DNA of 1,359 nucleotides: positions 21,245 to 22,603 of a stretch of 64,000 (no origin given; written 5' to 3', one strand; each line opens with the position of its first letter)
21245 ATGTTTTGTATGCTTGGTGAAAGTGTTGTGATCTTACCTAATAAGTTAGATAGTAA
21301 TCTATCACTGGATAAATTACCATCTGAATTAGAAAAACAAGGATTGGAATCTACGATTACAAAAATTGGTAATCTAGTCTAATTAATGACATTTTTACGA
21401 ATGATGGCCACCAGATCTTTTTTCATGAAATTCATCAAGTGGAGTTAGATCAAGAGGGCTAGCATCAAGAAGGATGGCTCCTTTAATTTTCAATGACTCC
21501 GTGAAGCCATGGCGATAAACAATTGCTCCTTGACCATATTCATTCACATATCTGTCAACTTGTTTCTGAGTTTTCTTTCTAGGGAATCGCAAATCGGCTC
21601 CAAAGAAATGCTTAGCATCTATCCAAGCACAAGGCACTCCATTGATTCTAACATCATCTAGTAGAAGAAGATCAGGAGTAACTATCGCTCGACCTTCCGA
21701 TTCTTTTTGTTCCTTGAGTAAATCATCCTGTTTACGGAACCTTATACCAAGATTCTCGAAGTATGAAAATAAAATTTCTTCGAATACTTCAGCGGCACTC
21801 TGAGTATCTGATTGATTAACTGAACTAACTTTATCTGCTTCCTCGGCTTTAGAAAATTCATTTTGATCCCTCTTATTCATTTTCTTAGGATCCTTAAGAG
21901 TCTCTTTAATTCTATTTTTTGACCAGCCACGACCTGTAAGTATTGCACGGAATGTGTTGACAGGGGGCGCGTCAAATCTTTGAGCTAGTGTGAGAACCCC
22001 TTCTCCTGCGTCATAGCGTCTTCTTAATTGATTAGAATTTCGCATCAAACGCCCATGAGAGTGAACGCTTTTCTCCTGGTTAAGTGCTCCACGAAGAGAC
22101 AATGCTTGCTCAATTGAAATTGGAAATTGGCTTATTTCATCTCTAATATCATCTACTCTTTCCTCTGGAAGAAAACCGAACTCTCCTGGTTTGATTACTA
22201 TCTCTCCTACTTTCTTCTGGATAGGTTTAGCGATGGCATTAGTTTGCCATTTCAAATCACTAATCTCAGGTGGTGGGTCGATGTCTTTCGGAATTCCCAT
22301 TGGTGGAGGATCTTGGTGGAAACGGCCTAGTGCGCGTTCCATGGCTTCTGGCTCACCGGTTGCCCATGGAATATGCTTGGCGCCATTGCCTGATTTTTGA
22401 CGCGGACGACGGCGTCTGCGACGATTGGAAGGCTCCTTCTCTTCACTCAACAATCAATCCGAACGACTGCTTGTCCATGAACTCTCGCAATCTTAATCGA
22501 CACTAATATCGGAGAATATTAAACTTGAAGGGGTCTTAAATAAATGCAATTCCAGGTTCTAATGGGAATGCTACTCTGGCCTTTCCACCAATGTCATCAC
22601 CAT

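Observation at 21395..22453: Archaeal CDIN1 (C15orf41)-like HTH + PD-(D/E)xK nuclease with poly-Arg N-terminus, downstream of bacterial-type leuS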

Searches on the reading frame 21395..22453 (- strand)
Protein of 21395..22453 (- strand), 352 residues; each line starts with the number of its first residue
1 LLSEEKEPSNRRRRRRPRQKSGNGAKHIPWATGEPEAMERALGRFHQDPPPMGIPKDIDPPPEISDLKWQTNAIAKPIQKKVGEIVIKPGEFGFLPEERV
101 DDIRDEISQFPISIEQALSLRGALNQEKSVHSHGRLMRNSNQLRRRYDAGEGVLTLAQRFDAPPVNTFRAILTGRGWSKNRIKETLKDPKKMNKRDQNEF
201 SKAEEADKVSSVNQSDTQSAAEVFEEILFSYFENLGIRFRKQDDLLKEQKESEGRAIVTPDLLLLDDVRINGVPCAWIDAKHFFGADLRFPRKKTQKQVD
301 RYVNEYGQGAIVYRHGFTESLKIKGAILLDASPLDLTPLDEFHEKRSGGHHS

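Call 3: search_protein_families(library=pfam, proteins=[window:21395-22453:-], max_evalue=10)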
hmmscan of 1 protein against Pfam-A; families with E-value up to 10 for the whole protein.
window:21395-22453:- (352 aa): 2 families
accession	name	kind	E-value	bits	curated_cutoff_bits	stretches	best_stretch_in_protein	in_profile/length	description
PF14811.11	TPD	-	6e-22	78.4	27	1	193-324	2-127/138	Protein of unknown function TPD sequence-motif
PF01323.26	DSBA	-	0.15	12.3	25.6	1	228-287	125-181/191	DSBA-like thioredoxin domain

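Call 4: search_protein_families(library=ncbifam, proteins=[window:21395-22453:-], max_evalue=10)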
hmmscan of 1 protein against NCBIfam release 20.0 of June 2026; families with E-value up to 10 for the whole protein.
window:21395-22453:- (352 aa): 2 families
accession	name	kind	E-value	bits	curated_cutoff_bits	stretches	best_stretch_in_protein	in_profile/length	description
NF041400.1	XopAE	equivalog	0.038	12.9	600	1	185-299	225-334/478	type III secretion system effector XopAE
TIGR02937.1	sigma70-ECF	superfamily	0.092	12.4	42.9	1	152-238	38-121/165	sigma-70 family RNA polymerase sigma factor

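Call 5: search_solved_structures(query=window:21395-22453:-, max_evalue=10, show_alignments=3)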
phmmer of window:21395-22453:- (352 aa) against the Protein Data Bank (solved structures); distinct sequences matched with E-value up to 10: 4.
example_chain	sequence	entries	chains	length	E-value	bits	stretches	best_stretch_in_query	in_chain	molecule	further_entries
4cih_A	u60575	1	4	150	0.3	13.3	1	194-277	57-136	LISTERIA NUCLEAR TARGETED PROTEIN A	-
5lsk_N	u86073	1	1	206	0.43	12.8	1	37-84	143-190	Kinetochore-associated protein NSL1 homolog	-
5lsj_N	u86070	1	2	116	0.75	12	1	36-84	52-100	Kinetochore-associated protein NSL1 homolog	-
8ppr_N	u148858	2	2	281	0.78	11.9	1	37-91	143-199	Kinetochore-associated protein NSL1 homolog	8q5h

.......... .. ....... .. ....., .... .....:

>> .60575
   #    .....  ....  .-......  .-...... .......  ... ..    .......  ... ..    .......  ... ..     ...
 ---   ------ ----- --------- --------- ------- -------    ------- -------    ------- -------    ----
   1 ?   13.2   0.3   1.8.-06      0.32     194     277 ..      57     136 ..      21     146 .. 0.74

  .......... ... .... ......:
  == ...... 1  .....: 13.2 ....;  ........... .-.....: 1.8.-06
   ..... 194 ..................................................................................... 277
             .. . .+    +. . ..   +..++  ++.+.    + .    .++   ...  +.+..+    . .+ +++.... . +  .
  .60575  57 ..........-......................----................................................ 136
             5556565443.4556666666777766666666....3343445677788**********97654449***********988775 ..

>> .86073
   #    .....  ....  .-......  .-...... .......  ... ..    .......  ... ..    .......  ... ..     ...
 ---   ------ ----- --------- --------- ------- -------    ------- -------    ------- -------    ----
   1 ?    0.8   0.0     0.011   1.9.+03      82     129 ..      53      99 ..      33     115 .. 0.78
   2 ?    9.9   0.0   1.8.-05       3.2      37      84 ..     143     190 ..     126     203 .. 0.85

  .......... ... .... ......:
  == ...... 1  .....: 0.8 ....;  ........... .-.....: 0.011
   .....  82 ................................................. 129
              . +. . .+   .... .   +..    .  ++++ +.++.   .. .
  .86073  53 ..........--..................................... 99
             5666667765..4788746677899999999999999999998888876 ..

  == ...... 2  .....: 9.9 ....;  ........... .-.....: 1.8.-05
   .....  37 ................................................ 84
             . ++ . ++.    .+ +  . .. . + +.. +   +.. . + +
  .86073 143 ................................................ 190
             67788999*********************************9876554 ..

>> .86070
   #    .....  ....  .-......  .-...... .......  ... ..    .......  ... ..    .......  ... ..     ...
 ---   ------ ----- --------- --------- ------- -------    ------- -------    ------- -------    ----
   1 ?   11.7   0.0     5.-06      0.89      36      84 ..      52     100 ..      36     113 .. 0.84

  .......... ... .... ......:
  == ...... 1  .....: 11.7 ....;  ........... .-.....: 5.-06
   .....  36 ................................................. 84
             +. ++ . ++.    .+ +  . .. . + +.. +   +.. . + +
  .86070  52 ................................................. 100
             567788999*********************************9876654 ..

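Call 6: find_homologous_proteins(query=window:21395-22453:-, max_evalue=0.001)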
Query window:21395-22453:- (352 aa): 544 proteins with E <= 0.001 among 2257 candidates; the best 120 are listed.
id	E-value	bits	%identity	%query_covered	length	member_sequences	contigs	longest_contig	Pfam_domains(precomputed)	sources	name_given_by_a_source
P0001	3.1e-233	791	99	100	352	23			PF14811.12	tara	tara:strand:- start:26416 stop:27474 length:1059 start_codon:yes stop_codon:yes gene_type:complete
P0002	2.0e-187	640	81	94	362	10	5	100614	PF14811.12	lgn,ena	-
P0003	1.7e-186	637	79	100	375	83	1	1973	PF14811.12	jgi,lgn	jgi:hypothetical protein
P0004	4.1e-186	636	79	100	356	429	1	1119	PF14811.12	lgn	-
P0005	1.1e-185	635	80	100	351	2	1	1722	PF14811.12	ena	-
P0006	1.8e-185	634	81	100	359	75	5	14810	PF14811.12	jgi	jgi:hypothetical protein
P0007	6.6e-185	632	80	94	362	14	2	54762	PF14811.12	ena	-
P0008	1.2e-184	631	81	100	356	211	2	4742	PF14811.12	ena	-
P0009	4.4e-182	623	81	92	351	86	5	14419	PF14811.12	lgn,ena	-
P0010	6.6e-159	547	79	86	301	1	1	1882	PF14811.12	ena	-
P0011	1.3e-158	546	79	86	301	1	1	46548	PF14811.12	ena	-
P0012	2.3e-158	545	79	86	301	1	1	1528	PF14811.12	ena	-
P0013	1.5e-156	539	72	90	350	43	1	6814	PF14811.12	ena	-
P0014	3.5e-156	538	71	90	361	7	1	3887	PF14811.12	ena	-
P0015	4.5e-156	537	72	90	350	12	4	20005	PF14811.12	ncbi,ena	-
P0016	7.6e-156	537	72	89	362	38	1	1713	PF14811.12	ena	-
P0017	1.3e-155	536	68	95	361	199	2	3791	PF14811.12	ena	-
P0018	2.5e-155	535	72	90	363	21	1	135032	PF14811.12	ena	-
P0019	5.7e-155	534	71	92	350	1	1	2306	PF14811.12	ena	-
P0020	6.2e-155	534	68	88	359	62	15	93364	PF14811.12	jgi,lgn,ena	jgi:hypothetical protein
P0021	6.2e-155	534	69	93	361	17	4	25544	PF14811.12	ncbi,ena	-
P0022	2.5e-154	532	67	99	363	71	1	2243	PF14811.12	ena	-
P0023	1.2e-153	529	70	90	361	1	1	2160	PF14811.12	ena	-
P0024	1.6e-153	529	70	90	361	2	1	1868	PF14811.12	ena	-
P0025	1.7e-153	529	70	90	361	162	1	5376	PF14811.12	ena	-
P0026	2.2e-153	528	71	90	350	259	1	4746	PF14811.12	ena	-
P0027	2.3e-153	528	69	92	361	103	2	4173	PF14811.12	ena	-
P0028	3.9e-153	528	70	89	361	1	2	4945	PF14811.12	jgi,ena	-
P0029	4.4e-153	527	70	90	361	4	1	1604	PF14811.12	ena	-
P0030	6.4e-153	527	70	91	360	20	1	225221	PF14811.12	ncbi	-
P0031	1.1e-152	526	68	94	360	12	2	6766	PF14811.12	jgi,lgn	jgi:hypothetical protein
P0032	1.8e-152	525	71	88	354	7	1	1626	PF14811.12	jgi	jgi:hypothetical protein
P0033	2.2e-152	525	69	97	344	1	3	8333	PF14811.12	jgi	jgi:hypothetical protein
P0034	2.6e-152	525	69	97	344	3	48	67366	PF14811.12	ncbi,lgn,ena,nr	ncbi:MAG: hypothetical protein CMB07_04890 [Euryarchaeota archaeon]|nr:hypothetical protein [Euryarc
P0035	2.8e-152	525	69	93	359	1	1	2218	PF14811.12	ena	-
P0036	2.9e-152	525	69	93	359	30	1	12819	PF14811.12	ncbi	-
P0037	3.0e-152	525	70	89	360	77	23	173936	PF14811.12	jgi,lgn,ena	-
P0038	4.1e-152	524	66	100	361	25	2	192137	PF14811.12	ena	-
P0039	4.5e-152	524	69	97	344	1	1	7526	PF14811.12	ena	-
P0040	4.8e-152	524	69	97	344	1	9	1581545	PF14811.12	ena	-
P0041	5.8e-152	524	69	97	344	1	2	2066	PF14811.12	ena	-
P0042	6.6e-152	524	67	88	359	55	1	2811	PF14811.12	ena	-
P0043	7.7e-152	523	69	97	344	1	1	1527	PF14811.12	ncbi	-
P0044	8.3e-152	523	68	97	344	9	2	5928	PF14811.12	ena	-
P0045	1.0e-151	523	69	90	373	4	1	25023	PF14811.12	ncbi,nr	ncbi:MAG: TPD domain-containing protein, partial [Candidatus Thermoplasmatota archaeon]|nr:TPD domai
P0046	1.3e-151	523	69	97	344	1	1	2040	PF14811.12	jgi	jgi:hypothetical protein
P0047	1.4e-151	523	70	90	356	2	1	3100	PF14811.12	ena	-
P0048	1.6e-151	522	69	93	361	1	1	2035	PF14811.12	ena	-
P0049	1.7e-151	522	69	93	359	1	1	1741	PF14811.12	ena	-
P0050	1.8e-151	522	68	93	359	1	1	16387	PF14811.12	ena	-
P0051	2.1e-151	522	71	89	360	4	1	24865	PF14811.12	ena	-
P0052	2.1e-151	522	70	89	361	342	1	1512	PF14811.12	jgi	-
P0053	2.4e-151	522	69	97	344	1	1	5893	PF14811.12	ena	-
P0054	2.6e-151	522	71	87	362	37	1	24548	PF14811.12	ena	-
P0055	2.8e-151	522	68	93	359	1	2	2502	PF14811.12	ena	-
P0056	2.9e-151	522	68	93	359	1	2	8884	PF14811.12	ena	-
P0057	3.5e-151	521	68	93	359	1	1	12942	PF14811.12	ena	-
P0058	3.7e-151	521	68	93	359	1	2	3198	PF14811.12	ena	-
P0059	3.9e-151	521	68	93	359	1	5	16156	PF14811.12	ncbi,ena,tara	tara:strand:+ start:3480 stop:4559 length:1080 start_codon:yes stop_codon:yes gene_type:complete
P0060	3.9e-151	521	69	97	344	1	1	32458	PF14811.12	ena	-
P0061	4.2e-151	521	67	97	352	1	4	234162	PF14811.12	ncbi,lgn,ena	-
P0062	4.6e-151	521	69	89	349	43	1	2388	PF14811.12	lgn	-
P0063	4.9e-151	521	68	93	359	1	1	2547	PF14811.12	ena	-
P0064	5.2e-151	521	68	93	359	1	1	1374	PF14811.12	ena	-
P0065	5.3e-151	521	68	93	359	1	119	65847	PF14811.12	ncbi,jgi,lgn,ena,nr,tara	ncbi:MAG: hypothetical protein CBD24_02545 [Euryarchaeota archaeon TMED164]|nr:MAG: hypothetical pro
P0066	5.8e-151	521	68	93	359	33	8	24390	PF14811.12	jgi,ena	-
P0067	6.4e-151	520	68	93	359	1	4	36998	PF14811.12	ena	-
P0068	6.6e-151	520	68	93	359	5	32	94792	PF14811.12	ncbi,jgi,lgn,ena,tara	tara:strand:+ start:396 stop:1475 length:1080 start_codon:yes stop_codon:yes gene_type:complete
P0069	6.7e-151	520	68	93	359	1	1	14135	PF14811.12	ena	-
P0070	7.3e-151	520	68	93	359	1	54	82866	PF14811.12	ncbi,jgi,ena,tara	tara:strand:- start:1931 stop:3010 length:1080 start_codon:yes stop_codon:yes gene_type:complete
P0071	7.4e-151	520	68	93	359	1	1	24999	PF14811.12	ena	-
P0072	7.7e-151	520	71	89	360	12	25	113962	PF14811.12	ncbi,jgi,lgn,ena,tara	jgi:hypothetical protein|tara:strand:- start:3409 stop:4491 length:1083 start_codon:yes stop_codon:y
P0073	8.2e-151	520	68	93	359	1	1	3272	PF14811.12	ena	-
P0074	8.4e-151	520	68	93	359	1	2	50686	PF14811.12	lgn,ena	-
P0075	8.5e-151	520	71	89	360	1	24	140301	PF14811.12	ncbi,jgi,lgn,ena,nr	ncbi:MAG: TPD domain-containing protein [Euryarchaeota archaeon]|jgi:hypothetical protein|nr:TPD dom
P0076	8.7e-151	520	69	93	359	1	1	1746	PF14811.12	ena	-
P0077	9.0e-151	520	71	87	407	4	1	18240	PF14811.12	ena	-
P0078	9.2e-151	520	68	93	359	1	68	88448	PF14811.12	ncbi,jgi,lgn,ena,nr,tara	ncbi:MAG: hypothetical protein CMA36_01075 [Euryarchaeota archaeon]|nr:hypothetical protein [Euryarc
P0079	9.2e-151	520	68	93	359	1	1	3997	PF14811.12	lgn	-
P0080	9.2e-151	520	68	93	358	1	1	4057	PF14811.12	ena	-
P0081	9.5e-151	520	71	89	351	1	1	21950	PF14811.12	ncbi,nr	ncbi:MAG: TPD domain-containing protein [Euryarchaeota archaeon]|nr:TPD domain-containing protein [E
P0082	1.1e-150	520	68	93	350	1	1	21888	PF14811.12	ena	-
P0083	1.1e-150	520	68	93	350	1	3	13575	PF14811.12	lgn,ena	-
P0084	1.2e-150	520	68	93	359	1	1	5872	PF14811.12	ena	-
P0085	1.2e-150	520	67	94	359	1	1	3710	PF14811.12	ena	-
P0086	1.2e-150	519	68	97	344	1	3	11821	PF14811.12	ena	-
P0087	1.2e-150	519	68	93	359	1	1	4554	PF14811.12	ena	-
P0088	1.2e-150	519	68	93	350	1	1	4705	PF14811.12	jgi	-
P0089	1.2e-150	519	68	93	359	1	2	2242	PF14811.12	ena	-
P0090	1.2e-150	519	68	93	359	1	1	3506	PF14811.12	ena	-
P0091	1.2e-150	519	68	93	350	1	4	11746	PF14811.12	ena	-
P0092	1.2e-150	519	68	93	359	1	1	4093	PF14811.12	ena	-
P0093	1.3e-150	519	68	93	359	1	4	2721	PF14811.12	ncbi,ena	-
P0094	1.4e-150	519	70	89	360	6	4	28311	PF14811.12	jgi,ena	-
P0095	1.4e-150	519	67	94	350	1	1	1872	PF14811.12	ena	-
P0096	1.4e-150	519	68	93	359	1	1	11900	PF14811.12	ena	-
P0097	1.4e-150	519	68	93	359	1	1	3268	PF14811.12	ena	-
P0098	1.5e-150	519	68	93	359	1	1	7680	PF14811.12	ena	-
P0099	1.6e-150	519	68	93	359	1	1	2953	PF14811.12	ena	-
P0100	1.8e-150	519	71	89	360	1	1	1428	PF14811.12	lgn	-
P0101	1.8e-150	519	68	90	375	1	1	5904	PF14811.12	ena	-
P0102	1.9e-150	519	68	93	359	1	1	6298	PF14811.12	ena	-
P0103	2.2e-150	519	68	93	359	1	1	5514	PF14811.12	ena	-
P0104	2.2e-150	519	68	93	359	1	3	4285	PF14811.12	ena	-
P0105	2.3e-150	519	71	89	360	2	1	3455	PF14811.12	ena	-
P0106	2.4e-150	519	68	93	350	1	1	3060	PF14811.12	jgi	-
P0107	2.4e-150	518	68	93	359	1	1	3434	PF14811.12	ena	-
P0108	2.5e-150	518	71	89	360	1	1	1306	PF14811.12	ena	-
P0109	2.6e-150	518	68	93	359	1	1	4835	PF14811.12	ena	-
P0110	2.6e-150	518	71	89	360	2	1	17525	PF14811.12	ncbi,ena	-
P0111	2.8e-150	518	68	92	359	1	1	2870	PF14811.12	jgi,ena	-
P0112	2.9e-150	518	68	90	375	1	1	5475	PF14811.12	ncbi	-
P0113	2.9e-150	518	68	93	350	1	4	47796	PF14811.12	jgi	-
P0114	2.9e-150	518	68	93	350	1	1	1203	PF14811.12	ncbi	-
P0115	2.9e-150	518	68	93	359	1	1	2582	PF14811.12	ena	-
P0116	2.9e-150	518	71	89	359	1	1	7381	PF14811.12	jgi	-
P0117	2.9e-150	518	68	93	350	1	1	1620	PF14811.12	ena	-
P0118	2.9e-150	518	68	93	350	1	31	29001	PF14811.12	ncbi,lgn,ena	-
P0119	3.0e-150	518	68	93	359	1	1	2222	PF14811.12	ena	-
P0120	3.0e-150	518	68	93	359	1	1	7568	PF14811.12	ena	-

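Call 16: search_solved_structures(query=A1, max_evalue=1, show_alignments=2)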
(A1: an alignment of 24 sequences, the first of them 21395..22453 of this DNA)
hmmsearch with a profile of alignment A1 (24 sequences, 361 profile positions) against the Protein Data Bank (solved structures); distinct sequences matched with E-value up to 1: 3.
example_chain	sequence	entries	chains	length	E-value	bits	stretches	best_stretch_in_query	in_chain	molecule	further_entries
5frg_A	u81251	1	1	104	0.14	14.1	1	101-154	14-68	FORMIN-BINDING PROTEIN 1-LIKE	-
9eq2_D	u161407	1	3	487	0.77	11.7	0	145-285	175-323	RuvB-like helicase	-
4yxx_A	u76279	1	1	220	0.94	11.4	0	91-130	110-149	dTor_6x35L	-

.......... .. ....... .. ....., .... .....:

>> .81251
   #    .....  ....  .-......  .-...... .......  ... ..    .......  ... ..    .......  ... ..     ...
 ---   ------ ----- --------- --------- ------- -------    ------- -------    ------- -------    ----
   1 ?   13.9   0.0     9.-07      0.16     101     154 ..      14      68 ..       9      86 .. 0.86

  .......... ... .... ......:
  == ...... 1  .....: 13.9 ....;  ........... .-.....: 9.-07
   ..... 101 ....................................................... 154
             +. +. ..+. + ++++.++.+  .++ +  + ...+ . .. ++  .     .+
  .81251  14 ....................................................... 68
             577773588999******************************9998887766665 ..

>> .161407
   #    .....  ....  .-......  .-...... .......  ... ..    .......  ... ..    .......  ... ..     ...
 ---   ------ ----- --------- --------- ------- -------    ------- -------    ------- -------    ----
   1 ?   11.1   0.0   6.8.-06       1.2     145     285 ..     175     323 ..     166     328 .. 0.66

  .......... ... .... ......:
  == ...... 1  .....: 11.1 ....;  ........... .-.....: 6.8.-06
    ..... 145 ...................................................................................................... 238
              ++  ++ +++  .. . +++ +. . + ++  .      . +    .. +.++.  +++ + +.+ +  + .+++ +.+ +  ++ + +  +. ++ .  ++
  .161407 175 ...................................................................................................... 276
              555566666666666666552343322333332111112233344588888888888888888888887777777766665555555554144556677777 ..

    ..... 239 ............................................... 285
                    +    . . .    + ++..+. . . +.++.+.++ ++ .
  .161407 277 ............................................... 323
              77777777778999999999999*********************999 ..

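Call 18: find_related_loci(query=A1, collection=genome_contigs, flank=6000)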
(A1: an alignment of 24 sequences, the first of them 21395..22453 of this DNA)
Query A1 (352 aa) in genome_contigs; peptide patterns used: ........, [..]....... (x = any residue, [..] = any of these).
223 stretches matched a pattern; 176 encode a relative of the query (tblastn E <= 1e-3); the best 80 are kept; 80 distinct loci.
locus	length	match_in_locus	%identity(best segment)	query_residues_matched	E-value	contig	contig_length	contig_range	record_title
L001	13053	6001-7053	81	2-352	0e+0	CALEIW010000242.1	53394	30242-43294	MAG TPA_asm: uncultured euryarchaeote isolate ERR598969_bin.13_CONCOCT_v1.1_MAG genome assembly, contig: ERZ832854.25, w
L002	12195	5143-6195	81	2-352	0e+0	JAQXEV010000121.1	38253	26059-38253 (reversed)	MAG: Candidatus Thalassarchaeaceae archaeon isolate cluster2-bin.113 k141_2193518, whole genome shotgun sequence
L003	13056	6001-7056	81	1-352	0e+0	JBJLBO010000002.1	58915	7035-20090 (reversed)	MAG: Candidatus Thalassarchaeaceae archaeon isolate LRMED-021 MGIIb-O1-LRMED-021-C2, whole genome shotgun sequence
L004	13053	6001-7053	80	2-352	0e+0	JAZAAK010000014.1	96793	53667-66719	MAG: Thermoplasmatota archaeon isolate XB_MAG656 DB_MAG656_0014, whole genome shotgun sequence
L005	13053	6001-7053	80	2-352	0e+0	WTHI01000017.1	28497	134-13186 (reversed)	MAG: Methanobacteriota archaeon isolate PL34863bin_27 NODE_553_length_28497_cov_90.552071, whole genome shotgun sequence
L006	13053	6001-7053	79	2-352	0e+0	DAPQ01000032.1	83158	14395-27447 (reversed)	MAG TPA_asm: Euryarchaeota archaeon UBA19 UBA19_contig_8188, whole genome shotgun sequence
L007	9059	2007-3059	79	2-352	0e+0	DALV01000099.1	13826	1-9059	MAG TPA_asm: Euryarchaeota archaeon UBA105 UBA105_contig_8963, whole genome shotgun sequence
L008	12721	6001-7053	79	2-352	0e+0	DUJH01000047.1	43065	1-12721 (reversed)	TPA_asm: Candidatus Thalassarchaeaceae archaeon isolate UBA8684 contig_7689, whole genome shotgun sequence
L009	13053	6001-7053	79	2-352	0e+0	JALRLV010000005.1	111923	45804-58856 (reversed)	MAG: Candidatus Thalassarchaeaceae archaeon isolate WKH.41 NODE_5_length_111923_cov_14.885012, whole genome shotgun sequ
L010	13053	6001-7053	79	2-352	0e+0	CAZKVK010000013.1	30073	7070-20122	MAG TPA_asm: uncultured Candidatus Poseidoniales archaeon isolate SRP077602_co3_204 genome assembly, contig: NODE_1652_l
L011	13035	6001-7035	81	2-346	0e+0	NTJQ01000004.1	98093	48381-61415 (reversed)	MAG: Marine Group II euryarchaeote MED-G37 EUII-MED-G37-C4, whole genome shotgun sequence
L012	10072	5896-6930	79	2-346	1e-180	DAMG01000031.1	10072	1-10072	MAG TPA_asm: Euryarchaeota archaeon UBA126 UBA126_contig_47864, whole genome shotgun sequence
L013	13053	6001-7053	80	2-352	2e-180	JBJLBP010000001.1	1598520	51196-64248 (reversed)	MAG: Candidatus Thalassarchaeaceae archaeon isolate LRMED-022 MGIIb-O1-LRMED-022-C1, whole genome shotgun sequence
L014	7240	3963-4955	80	22-352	8e-180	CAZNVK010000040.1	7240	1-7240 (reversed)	MAG TPA_asm: uncultured Candidatus Poseidoniales archaeon isolate SRP167671_co2_219 genome assembly, contig: NODE_12329_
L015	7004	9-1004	80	21-352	2e-178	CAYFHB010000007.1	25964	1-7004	MAG TPA_asm: uncultured Candidatus Poseidoniales archaeon isolate ERP001736_co2_54 genome assembly, contig: NODE_501_len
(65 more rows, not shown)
